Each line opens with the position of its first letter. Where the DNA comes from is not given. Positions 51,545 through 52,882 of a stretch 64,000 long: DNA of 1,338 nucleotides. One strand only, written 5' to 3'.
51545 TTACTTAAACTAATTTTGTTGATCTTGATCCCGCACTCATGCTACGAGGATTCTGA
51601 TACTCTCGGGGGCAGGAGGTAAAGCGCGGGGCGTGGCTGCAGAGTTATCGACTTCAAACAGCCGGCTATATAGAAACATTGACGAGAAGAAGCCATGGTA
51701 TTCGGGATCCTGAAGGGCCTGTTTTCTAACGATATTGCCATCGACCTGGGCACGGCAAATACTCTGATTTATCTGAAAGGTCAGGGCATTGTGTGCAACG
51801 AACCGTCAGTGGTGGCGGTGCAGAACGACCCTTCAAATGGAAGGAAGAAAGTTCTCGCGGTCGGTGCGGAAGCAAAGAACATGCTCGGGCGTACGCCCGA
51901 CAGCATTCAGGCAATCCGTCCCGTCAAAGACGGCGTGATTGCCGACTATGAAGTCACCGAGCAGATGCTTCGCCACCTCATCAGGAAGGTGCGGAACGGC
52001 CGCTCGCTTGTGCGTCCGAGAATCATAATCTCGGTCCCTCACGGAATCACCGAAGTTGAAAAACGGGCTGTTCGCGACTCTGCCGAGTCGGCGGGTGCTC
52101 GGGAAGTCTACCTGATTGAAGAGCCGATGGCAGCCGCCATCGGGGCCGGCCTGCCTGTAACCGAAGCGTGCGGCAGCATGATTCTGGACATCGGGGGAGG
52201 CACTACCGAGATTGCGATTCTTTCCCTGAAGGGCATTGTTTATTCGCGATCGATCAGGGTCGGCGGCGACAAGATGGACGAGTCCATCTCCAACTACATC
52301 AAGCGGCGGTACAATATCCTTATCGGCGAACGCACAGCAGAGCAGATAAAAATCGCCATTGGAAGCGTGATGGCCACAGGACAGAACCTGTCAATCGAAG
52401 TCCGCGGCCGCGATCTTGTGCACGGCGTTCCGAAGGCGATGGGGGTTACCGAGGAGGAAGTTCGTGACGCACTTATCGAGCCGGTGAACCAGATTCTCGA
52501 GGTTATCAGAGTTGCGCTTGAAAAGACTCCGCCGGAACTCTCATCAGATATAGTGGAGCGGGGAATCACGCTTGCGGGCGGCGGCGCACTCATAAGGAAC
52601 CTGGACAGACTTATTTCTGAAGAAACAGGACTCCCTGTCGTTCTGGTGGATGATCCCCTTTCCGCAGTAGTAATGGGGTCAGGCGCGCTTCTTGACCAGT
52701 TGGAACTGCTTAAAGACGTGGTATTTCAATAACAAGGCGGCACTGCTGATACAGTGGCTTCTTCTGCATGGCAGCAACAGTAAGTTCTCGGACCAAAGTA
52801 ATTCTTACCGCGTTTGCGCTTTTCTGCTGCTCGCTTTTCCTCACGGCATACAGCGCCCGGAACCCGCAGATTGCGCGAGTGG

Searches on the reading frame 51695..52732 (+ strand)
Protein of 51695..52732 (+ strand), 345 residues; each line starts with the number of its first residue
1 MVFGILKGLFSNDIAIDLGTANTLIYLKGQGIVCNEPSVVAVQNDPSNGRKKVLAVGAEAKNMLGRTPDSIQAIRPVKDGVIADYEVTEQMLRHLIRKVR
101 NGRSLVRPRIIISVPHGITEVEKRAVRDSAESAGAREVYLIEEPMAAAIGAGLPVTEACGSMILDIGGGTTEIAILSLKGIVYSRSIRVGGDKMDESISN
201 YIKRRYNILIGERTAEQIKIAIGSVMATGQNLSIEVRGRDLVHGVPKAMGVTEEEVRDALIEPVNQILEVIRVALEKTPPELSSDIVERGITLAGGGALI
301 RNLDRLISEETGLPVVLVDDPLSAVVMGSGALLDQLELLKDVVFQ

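Call 45: search_protein_families(library=pfam, proteins=[window:51695-52732:+], max_evalue=0.0001)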
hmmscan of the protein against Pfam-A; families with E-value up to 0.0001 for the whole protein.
window:51695-52732:+ (345 aa): 5 families
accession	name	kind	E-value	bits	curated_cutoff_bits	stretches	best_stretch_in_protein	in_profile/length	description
PF06723.19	MreB_Mbl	-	9.7e-146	485.2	27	1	11-339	1-325/327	MreB/Mbl protein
PF00012.26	HSP70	-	3.2e-13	49.2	20.6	1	86-315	112-354/599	Hsp70 protein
PF14450.12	FtsA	-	5.1e-13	49.9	31.8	1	163-317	2-109/127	Cell division protein FtsA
PF00022.25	Actin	-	4.6e-10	39.1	27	1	37-205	31-190/410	Actin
PF11104.14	PilM_2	-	1.3e-09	38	27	0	159-220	180-235/340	Type IV pilus assembly protein PilM;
